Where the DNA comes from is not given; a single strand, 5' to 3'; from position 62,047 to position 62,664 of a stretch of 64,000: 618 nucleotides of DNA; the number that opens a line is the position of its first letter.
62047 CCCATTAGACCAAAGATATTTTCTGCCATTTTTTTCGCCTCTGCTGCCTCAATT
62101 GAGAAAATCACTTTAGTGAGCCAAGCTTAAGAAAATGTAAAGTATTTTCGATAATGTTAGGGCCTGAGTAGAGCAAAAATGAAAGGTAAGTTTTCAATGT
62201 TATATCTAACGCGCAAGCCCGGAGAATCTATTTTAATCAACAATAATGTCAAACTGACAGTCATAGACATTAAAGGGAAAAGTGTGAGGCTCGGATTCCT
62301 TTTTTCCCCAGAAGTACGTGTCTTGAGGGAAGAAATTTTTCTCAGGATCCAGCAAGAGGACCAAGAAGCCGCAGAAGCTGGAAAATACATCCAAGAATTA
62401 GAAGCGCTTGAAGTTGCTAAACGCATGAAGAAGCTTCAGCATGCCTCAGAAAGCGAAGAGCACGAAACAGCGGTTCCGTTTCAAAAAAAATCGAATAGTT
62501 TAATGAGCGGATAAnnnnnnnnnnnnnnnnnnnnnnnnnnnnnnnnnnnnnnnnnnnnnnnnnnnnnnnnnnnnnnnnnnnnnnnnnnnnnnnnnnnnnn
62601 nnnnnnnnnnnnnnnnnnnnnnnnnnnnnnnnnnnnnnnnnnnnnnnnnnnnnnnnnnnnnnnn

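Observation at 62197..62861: Extended CsrA translationally coupled to a small acidic unknown protein inside the flagellar cluster: possible flagellin-translation control module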

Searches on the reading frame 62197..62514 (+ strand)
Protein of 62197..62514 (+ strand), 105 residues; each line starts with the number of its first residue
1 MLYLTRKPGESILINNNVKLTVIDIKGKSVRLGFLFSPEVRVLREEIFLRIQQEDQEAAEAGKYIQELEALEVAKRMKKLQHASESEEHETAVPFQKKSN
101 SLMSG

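Call 3: search_protein_families(library=pfam, proteins=[window:62197-62514:+], max_evalue=1)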
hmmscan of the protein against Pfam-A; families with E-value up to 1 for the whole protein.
window:62197-62514:+ (105 aa): 1 family
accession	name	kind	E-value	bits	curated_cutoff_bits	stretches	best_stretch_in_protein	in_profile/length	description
PF02599.21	CsrA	-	3.2e-18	65.9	27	1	1-53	1-53/53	Global regulator protein family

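Call 4: search_protein_families(library=ncbifam, proteins=[window:62197-62514:+], max_evalue=1)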
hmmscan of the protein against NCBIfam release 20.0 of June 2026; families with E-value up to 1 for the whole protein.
window:62197-62514:+ (105 aa): 3 families
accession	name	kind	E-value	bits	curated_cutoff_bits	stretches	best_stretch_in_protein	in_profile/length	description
NF002469.0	PRK01712.1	equivalog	3.3e-18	65.5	73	1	1-59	1-59/65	carbon storage regulator CsrA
TIGR00202.1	csrA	equivalog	4.8e-18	65.1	70.1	1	1-63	1-63/69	carbon storage regulator CsrA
NF001844.0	PRK00568.1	equivalog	5.7e-11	42.3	106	1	1-61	1-61/76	carbon storage regulator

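Call 16: find_homologous_proteins(query=window:62197-62511:+, max_evalue=0.001)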
Query window:62197-62511:+ (105 aa): 9 proteins with E <= 0.001 among 13 candidates.
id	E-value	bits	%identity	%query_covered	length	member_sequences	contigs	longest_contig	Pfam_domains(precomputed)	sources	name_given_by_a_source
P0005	1.5e-52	193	94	98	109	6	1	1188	PF02599.22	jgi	jgi:carbon storage regulator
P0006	4.8e-51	188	90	100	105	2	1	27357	PF02599.22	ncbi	ncbi:MAG: carbon storage regulator [Alphaproteobacteria bacterium]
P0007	9.9e-49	181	91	97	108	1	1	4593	PF02599.22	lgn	-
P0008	4.2e-35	137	78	82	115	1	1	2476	PF02599.22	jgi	-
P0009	2.7e-34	135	65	96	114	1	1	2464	PF02599.22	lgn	-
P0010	1.6e-33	132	65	96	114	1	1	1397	PF02599.22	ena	-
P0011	2.9e-20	90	71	65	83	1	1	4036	PF02599.22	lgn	-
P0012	7.2e-19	85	81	51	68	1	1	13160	PF02599.22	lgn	-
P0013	1.6e-13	68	52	68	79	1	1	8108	PF02599.22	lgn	-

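Call 18: find_encoding_contigs(protein=P0012, flank=6000, max_places=2)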
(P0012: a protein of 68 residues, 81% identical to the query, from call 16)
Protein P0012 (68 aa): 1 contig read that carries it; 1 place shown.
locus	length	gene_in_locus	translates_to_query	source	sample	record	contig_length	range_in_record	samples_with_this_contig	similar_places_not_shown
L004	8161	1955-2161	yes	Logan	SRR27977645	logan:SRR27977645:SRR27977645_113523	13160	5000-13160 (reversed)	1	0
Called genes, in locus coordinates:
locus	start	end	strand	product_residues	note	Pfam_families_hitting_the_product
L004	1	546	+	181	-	?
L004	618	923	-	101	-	PF02049:FliE (weak)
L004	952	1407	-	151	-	-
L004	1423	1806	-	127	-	-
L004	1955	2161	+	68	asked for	PF02599:CsrA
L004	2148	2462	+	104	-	-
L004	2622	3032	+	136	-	PF04355:BamE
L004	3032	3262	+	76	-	PF02416:TatA_B_E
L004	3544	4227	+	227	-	PF13717:Zn_ribbon_4, PF13719:Zn_ribbon_5 (weak)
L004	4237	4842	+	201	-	PF13580:SIS_2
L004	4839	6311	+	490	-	PF00294:PfkB, PF08543:Phos_pyr_kin, PF01467:CTP_transf_like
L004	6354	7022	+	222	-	PF17746:SfsA_N, PF03749:SfsA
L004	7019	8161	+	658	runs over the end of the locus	PF17764:PriA_3primeBD, PF04851:ResIII, PF00270:DEAD, PF00271:Helicase_C (faint), PF18319:Zn_ribbon_PriA, PF18074:PriA_C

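Call 19: find_encoding_contigs(protein=P0013, flank=6000, max_places=2)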
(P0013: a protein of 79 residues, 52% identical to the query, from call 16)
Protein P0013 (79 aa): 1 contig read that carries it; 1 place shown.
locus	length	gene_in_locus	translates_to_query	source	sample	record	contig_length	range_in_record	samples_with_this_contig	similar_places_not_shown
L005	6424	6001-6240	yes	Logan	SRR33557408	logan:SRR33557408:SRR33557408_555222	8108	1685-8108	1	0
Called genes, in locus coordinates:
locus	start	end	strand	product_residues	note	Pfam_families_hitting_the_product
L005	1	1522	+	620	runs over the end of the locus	PF00012:HSP70, PF06723:MreB_Mbl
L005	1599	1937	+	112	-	PF00111:Fer2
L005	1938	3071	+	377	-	-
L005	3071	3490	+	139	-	PF04379:DUF525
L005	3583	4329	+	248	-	PF01209:Ubie_methyltran, PF13489:Methyltransf_23, PF07021:MetW, PF08003:Methyltransf_9, PF13847:Methyltransf_31, PF08241:Methyltransf_11, PF08242:Methyltransf_12, PF13649:Methyltransf_25, +4 more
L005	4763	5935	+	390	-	PF00083:Sugar_tr (weak), PF07690:MFS_1, PF13347:MFS_2, PF12832:MFS_1_like, PF00083:Sugar_tr, PF07690:MFS_1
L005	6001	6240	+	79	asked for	PF02599:CsrA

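Call 20: find_encoding_contigs(protein=P0009, flank=6000, max_places=2)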
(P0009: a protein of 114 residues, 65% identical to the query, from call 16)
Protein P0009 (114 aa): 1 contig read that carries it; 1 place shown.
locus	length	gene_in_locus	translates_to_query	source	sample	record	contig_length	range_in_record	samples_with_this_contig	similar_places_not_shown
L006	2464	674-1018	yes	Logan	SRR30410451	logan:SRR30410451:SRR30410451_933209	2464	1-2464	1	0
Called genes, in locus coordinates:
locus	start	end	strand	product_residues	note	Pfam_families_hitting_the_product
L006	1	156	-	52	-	?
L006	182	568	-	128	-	-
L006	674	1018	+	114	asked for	PF02599:CsrA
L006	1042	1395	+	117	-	-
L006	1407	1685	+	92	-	-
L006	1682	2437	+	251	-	PF00813:FliP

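Call 21: find_encoding_contigs(protein=P0008, flank=6000, max_places=2)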
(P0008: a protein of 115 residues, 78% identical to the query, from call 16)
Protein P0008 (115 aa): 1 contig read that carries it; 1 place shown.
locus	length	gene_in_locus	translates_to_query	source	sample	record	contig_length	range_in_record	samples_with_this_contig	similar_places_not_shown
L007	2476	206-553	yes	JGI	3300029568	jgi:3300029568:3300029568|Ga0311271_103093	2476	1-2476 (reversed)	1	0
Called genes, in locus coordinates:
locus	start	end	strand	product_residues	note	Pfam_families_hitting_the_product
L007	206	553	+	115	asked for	PF02599:CsrA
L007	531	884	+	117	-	-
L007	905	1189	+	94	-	-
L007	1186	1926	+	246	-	PF00813:FliP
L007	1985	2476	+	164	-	?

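Call 35: find_related_loci(query=A3, collection=genome_contigs, flank=8000)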
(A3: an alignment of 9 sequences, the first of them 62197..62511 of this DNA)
Query A3 (105 aa) in genome_contigs; peptide patterns used: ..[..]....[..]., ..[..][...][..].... (x = any residue, [..] = any of these).
47 stretches matched a pattern; 27 encode a relative of the query (tblastn E <= 1e-3); 27 distinct loci.
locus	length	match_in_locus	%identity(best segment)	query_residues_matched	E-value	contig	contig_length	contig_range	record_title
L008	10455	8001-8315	99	1-105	3e-66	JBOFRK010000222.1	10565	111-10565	MAG: Alphaproteobacteria bacterium isolate WFFMC_MAG_684 k139_98874_flag=0_multi=5.9904_len=10565, whole genome shotgun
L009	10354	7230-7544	98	1-105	9e-66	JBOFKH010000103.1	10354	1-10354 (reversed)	MAG: Alphaproteobacteria bacterium isolate WFFMC_MAG_371 k139_50096_flag=0_multi=4.6762_len=10354, whole genome shotgun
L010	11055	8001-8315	90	1-105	3e-59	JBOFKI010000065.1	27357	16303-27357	MAG: Alphaproteobacteria bacterium isolate WFFMC_MAG_370 k139_54957_flag=0_multi=9.2674_len=27357, whole genome shotgun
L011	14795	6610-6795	63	1-62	4e-23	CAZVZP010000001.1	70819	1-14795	MAG TPA_asm: uncultured Hyphomicrobiales bacterium isolate SRP119689_co1_312 genome assembly, contig: NODE_409_length_70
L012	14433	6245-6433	56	1-63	1e-21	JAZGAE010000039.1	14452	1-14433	MAG: Alphaproteobacteria bacterium isolate SCS1bin.19 SCS1bin.19_39, whole genome shotgun sequence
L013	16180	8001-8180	58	1-60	5e-21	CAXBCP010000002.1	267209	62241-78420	MAG TPA_asm: uncultured Rhodospirillaceae bacterium isolate ERR2762135_concoct_49 genome assembly, contig: ERZ3421838.78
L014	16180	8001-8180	57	1-60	2e-20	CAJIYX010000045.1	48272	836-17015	MAG: Alphaproteobacteria bacterium UBA830 isolate FRAM18_bin083 genome assembly, contig: FRAM17_bin083-45, whole genome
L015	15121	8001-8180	57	1-60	4e-20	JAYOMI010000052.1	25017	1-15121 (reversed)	MAG: Rhodospirillaceae bacterium isolate 139571_S172_concoct_bins.tsv.189 NODE_1729_length_25017_cov_6.682357, whole gen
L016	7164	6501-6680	57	1-60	4e-20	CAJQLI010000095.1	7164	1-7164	MAG: uncultured Alphaproteobacteria bacterium isolate 0.2_20180522_Bin_156_sub_1 genome assembly, contig: c_000000015615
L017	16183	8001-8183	57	1-61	7e-20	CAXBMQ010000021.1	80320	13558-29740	MAG TPA_asm: uncultured Rhodospirillaceae bacterium isolate ERR2762121_concoct_63 genome assembly, contig: ERZ3421540.59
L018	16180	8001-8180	57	1-60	1e-19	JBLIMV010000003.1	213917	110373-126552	MAG: Paracoccaceae bacterium isolate 3300053785_58 Ga0535658_0000021, whole genome shotgun sequence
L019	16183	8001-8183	54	1-61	2e-19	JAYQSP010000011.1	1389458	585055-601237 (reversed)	MAG: Alphaproteobacteria bacterium isolate SD3109_NP_metabta_bins_sspec.tsv.241 contig_8007_pilon, whole genome shotgun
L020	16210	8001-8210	47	1-72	4e-19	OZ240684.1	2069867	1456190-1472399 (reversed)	MAG: Alphaproteobacteria bacterium isolate 45a5af5e-00f5-43ae-9bce-025ee0e0cc25 genome assembly, chromosome: 1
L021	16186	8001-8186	48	1-62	6e-19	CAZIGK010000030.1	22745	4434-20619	MAG TPA_asm: uncultured Rickettsiales bacterium isolate SRP290908_co2_187 genome assembly, contig: NODE_2889_length_2274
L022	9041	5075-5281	48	1-69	8e-19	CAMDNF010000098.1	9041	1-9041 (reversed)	MAG: Rhizobium sp. Q54 isolate TH-08apr19-148 genome assembly, contig: TH-08apr19-C20148, whole genome shotgun sequence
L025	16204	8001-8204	46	1-68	8e-18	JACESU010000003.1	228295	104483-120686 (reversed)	MAG: Alphaproteobacteria bacterium isolate MCMED-G24 Alphaproteobacteria-MCMED-G24-C3, whole genome shotgun sequence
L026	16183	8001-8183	56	1-62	1e-17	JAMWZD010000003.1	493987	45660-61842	MAG: Rickettsiales bacterium isolate MSM10 MSM10_3, whole genome shotgun sequence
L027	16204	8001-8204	44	1-68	2e-17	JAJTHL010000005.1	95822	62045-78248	MAG: Alphaproteobacteria bacterium isolate CoA8N_C25 k141_1321189_flag_1_multi_20_0000_len_95822, whole genome shotgun s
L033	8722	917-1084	48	1-56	1e-14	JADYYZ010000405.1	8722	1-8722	MAG: Acetobacteraceae bacterium isolate SJ55 c_000000666699, whole genome shotgun sequence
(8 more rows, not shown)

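Call 40: search_protein_families(library=pfam, proteins=[L012:6919-7242:+, L013:10737-11075:+, L020:8798-9130:+, L021:8687-9007:+, L022:6354-6677:+, L025:8210-8518:+, L026:8561-8914:+, L033:1286-1633:+, L012:6524-6919:+, L021:8237-8647:+], max_evalue=1)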
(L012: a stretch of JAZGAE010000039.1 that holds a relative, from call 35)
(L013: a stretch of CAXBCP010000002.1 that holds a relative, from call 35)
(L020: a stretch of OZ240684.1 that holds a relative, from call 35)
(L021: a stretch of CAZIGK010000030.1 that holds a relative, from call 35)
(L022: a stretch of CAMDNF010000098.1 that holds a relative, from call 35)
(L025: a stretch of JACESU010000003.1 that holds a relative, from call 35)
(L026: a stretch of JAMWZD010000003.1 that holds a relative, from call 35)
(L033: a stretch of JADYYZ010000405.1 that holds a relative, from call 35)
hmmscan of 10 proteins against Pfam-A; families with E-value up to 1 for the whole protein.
L012:6919-7242:+ (108 aa): 1 family
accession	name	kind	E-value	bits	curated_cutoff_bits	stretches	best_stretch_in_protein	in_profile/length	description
PF23248.1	KH_PARP14_2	-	0.42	10.9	27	0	28-50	37-58/72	PARP14, second type I KH domain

L013:10737-11075:+ (113 aa): 0 families

L020:8798-9130:+ (111 aa): 1 family
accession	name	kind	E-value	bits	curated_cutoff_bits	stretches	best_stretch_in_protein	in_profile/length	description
PF05400.18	FliT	-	0.15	13.4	29.5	1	48-100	33-85/85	Flagellar protein FliT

L021:8687-9007:+ (107 aa): 5 families
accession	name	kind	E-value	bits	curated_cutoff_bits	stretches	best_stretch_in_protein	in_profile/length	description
PF04949.18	Transcrip_act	-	0.038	14.3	27.5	1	50-94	52-96/154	Transcriptional activator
PF06637.16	PV-1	-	0.044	13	30.1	1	18-72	314-368/439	PV-1 protein (PLVAP)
PF07295.17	DUF1451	-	0.1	13.2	26.1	1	4-40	62-98/146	Zinc-ribbon containing domain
PF10264.15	Stork_head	-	0.22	12.2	27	1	40-94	14-66/79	Winged helix Storkhead-box1 domain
PF05400.18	FliT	-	0.48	11.7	29.5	1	31-99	12-85/85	Flagellar protein FliT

L022:6354-6677:+ (108 aa): 0 families

L025:8210-8518:+ (103 aa): 5 families
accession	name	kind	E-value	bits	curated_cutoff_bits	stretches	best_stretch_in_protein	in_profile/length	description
PF05667.16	CCDC22_CC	-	0.0069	16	39.2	1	6-94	211-298/477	CCDC22 protein coiled-coil region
PF21650.2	DnaG_cat_HB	-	0.037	14.5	27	1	36-70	6-38/63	DNA primase DnaG, catalytic core, helical bundle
PF24615.2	Spectrin_Anc-1_2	-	0.042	14.5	28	1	30-88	8-64/105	Nuclear anchorage protein 1, spectrin repeat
PF23099.1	UTP20_C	-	0.061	13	27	1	7-79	22-96/308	Small subunit processome component 20 homolog, C-terminal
PF00787.29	PX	-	0.12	13.3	21.6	0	8-35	50-77/84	PX domain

L026:8561-8914:+ (118 aa): 8 families
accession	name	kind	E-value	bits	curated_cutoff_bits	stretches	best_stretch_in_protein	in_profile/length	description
PF05400.18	FliT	-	0.008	17.4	29.5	1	32-106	6-85/85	Flagellar protein FliT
PF20769.2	YPEB_N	-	0.034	14.5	27.3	1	27-59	94-126/136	YpeB N-terminal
PF20332.3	DUF6627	-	0.068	13.7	27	0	63-115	30-78/125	Family of unknown function (DUF6627)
PF04513.17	Baculo_PEP_C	-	0.082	13.4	38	1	40-96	41-97/140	Baculovirus polyhedron envelope protein, PEP, C terminus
PF22877.3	RRM_Thc1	-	0.094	13.2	23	1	73-114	20-60/75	Thc1, RRM domain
PF05531.17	NPV_P10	-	0.11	13.5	29.8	0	37-81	18-64/75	Nucleopolyhedrovirus P10 protein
PF22618.1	RskA_N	-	0.21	12.2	27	0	66-82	31-47/48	Anti-sigma-K factor RskA, N-terminal domain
PF05884.17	ZYG-11_interact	-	0.32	10.8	25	1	43-115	34-109/295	Interactor of ZYG-11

L033:1286-1633:+ (116 aa): 0 families

L012:6524-6919:+ (132 aa): 1 family
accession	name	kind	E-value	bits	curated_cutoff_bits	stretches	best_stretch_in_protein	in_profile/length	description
PF01312.24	Bac_export_2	-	3.6e-17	63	24.4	1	43-118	259-335/335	FlhB HrpN YscU SpaS Family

L021:8237-8647:+ (137 aa): 2 families
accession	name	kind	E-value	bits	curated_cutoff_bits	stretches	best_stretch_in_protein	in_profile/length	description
PF01312.24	Bac_export_2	-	7.8e-14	52.1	24.4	1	30-107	255-335/335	FlhB HrpN YscU SpaS Family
PF14601.11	TFX_C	-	0.063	13.7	27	1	58-111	28-79/83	DNA_binding protein, TFX, C-term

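Call 41: search_protein_families(library=ncbifam, proteins=[L012:6919-7242:+, L013:10737-11075:+, L020:8798-9130:+, L021:8687-9007:+, L022:6354-6677:+, L025:8210-8518:+, L026:8561-8914:+, L033:1286-1633:+, L006:1042-1392:+, L004:2148-2459:+], max_evalue=1)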
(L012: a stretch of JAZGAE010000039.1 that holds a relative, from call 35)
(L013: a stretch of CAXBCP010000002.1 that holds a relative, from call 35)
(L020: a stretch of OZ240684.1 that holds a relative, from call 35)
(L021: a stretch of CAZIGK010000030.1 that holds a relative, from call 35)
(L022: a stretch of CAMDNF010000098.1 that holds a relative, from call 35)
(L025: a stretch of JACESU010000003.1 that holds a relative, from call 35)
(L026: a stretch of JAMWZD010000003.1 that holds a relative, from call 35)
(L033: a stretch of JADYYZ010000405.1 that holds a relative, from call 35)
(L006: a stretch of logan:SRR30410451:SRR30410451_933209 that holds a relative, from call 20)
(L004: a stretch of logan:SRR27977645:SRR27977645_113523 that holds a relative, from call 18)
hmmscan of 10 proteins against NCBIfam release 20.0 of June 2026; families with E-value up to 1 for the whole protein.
L012:6919-7242:+ (108 aa): 1 family
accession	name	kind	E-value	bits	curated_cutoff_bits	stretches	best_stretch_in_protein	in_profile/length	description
TIGR03200.1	dearomat_oah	equivalog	0.13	11.3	464.45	1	13-53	243-282/360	6-oxocyclohex-1-ene-1-carbonyl-CoA hydratase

L013:10737-11075:+ (113 aa): 1 family
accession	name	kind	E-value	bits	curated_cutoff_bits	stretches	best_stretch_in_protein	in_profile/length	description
TIGR00996.1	Mtu_fam_mce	paralog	0.031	13.4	140.5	1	47-99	232-287/291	MCE family protein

L020:8798-9130:+ (111 aa): 0 families

L021:8687-9007:+ (107 aa): 2 families
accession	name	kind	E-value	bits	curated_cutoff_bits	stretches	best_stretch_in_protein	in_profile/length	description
NF011863.0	PRK15335.1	equivalog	0.0039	17.5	192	1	31-92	31-88/147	SPI-1 type III secretion system protein SpaM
TIGR01837.1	PHA_granule_1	subfamily_domain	0.011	15.9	94.7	1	8-76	48-113/118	poly(hydroxyalkanoate) granule-associated protein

L022:6354-6677:+ (108 aa): 1 family
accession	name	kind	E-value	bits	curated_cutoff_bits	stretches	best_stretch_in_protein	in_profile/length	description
NF047331.1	phage_HTJ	equivalog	0.67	9.7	33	0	4-22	30-48/59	phage head-tail joining protein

L025:8210-8518:+ (103 aa): 1 family
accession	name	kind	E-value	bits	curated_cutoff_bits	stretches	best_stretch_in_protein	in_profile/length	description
TIGR00219.1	mreC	equivalog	0.022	14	92.75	1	34-90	57-114/283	rod shape-determining protein MreC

L026:8561-8914:+ (118 aa): 6 families
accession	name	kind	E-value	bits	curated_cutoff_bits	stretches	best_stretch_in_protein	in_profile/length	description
NF033914.0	antiphage_ZorA_1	subfamily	0.0055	15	190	1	11-94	406-489/619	anti-phage ZorAB system protein ZorA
NF008244.0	PRK11020.1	equivalog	0.009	16.5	110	1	11-70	7-66/120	YibL family ribosome-associated protein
TIGR03185.1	DNA_S_dndD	equivalog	0.033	12.7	245.85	1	5-112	370-474/650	DNA sulfur modification protein DndD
NF033919.1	PA2779_fam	subfamily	0.044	13.9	40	1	70-115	36-79/123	PA2779 family protein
NF049873.2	cytotoxin_MakE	exception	0.07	12.1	360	1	34-103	100-168/352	alpha-pore-forming cytotoxin subunit MakE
NF052612.1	sll0565_fam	equivalog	0.69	10.3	50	0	9-56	20-67/106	sll0565 family protein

L033:1286-1633:+ (116 aa): 0 families

L006:1042-1392:+ (117 aa): 0 families

L004:2148-2459:+ (104 aa): 0 families

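Call 44: search_solved_structures(query=A4, max_evalue=10)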
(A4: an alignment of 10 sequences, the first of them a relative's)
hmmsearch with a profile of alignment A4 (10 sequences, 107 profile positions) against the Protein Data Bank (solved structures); distinct sequences matched with E-value up to 10: 90 (the best 60 are shown).
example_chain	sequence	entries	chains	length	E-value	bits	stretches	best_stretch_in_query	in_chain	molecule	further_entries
8fjg_A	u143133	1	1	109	0.00013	25.4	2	6-46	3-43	H12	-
6pts_A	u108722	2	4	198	0.00059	23.3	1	5-84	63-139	Apolipoprotein A-I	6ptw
9r1o_A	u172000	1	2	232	0.00059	23.3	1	32-92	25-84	sc-apCC-6-DPH-NR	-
2msc_A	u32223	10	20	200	0.00063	23.2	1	5-84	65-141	Apolipoprotein A-I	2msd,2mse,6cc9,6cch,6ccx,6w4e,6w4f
4v6m_A0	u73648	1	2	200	0.00063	23.2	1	5-84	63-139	Apolipoprotein A-I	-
1av1_A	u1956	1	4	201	0.00078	22.9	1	5-84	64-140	APOLIPOPROTEIN A-I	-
3r2p_A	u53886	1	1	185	0.00091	22.7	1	5-84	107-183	Apolipoprotein A-I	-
3k2s_A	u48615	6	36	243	0.002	21.6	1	5-84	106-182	Apolipoprotein A-I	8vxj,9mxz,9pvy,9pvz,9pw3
7kjr_C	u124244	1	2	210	0.0025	21.3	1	5-84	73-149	Apolipoprotein A-I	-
8eqs_C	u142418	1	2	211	0.0026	21.2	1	5-84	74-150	Apolipoprotein A-I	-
6gao_A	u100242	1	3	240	0.0099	19.4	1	11-84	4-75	Outer capsid protein sigma-1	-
6clz_B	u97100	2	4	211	0.01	19.3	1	5-84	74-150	Apolipoprotein A-I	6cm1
7y9n_A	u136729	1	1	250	0.013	19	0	10-66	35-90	Spike protein S2',5HB-H2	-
3s84_A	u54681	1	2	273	0.014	18.9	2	5-71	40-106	Apolipoprotein A-IV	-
5tgw_A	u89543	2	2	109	0.018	18.5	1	12-54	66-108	PS1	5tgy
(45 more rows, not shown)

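Call 45: find_homologous_proteins(query=A4, max_evalue=0.001)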
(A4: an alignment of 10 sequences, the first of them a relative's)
Query A4 (10 sequences) (108 aa, profile of the alignment): 30 proteins with E <= 0.001 among 3791 candidates.
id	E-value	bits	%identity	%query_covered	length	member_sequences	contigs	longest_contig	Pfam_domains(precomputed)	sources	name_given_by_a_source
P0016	2.9e-32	129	-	-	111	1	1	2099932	-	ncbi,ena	-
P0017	7.3e-31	124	100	100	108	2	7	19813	-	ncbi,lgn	ncbi:MAG: hypothetical protein V3U18_02245 [Alphaproteobacteria bacterium]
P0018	5.3e-30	122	-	-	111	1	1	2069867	-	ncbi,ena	-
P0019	2.8e-29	119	-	-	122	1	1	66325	-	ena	-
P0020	4.3e-29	119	-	-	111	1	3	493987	PF05400.19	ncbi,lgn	-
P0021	5.0e-25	106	18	91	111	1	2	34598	-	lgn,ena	-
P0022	2.5e-24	103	64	96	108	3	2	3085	-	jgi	jgi:hypothetical protein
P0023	1.4e-23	101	64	99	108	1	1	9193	-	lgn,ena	-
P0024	1.1e-20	92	-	-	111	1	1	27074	-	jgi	jgi:hypothetical protein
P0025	7.4e-20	89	41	90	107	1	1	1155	PF05400.19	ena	-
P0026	5.7e-19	86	24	94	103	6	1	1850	-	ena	-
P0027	3.6e-14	71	37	18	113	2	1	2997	-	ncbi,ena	-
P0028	1.1e-10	59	-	-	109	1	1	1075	-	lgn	-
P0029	5.0e-8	51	34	62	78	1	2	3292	-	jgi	jgi:hypothetical protein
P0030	6.7e-8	51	34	62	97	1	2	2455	-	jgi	jgi:hypothetical protein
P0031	1.4e-7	49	36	62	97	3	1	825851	-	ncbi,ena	-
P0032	2.0e-7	49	33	78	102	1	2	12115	-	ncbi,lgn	-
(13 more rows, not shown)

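Call 55: find_encoding_contigs(protein=P0031, flank=8000, max_places=1)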
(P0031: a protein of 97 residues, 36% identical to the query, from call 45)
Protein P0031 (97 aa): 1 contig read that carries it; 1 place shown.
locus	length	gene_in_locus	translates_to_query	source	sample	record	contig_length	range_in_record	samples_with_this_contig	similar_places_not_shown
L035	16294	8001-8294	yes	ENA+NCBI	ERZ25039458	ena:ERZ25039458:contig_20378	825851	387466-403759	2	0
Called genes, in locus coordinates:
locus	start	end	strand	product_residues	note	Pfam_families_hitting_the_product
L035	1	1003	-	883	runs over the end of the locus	PF01411:tRNA-synt_2c, PF07973:tRNA_SAD, PF02272:DHHA1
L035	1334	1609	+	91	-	-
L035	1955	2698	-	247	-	PF13578:Methyltransf_24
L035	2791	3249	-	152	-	PF00383:dCMP_cyt_deam_1 (weak)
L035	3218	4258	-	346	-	PF00154:RecA_N, PF08423:Rad51 (weak), PF06745:ATPase (weak), PF27531:MT3502_N (weak), PF21096:RecA_C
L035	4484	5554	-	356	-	PF01312:Bac_export_2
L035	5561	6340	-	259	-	PF01311:Bac_export_1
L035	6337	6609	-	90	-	PF01313:Bac_export_3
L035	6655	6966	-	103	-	PF02049:FliE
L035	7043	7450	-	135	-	PF06429:Flg_bbr_C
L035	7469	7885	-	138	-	PF00460:Flg_bb_rod (weak)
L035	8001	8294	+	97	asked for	-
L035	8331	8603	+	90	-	-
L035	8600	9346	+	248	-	PF00813:FliP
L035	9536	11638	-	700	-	PF19872:DUF6345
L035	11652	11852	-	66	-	-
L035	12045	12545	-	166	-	PF00156:Pribosyltran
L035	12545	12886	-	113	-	PF01588:tRNA_bind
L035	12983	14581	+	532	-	PF01019:G_glu_transpept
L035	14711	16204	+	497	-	PF01425:Amidase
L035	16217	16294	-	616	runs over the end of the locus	PF05992:SbmA_BacA, PF06472:ABC_membrane_2, PF00005:ABC_tran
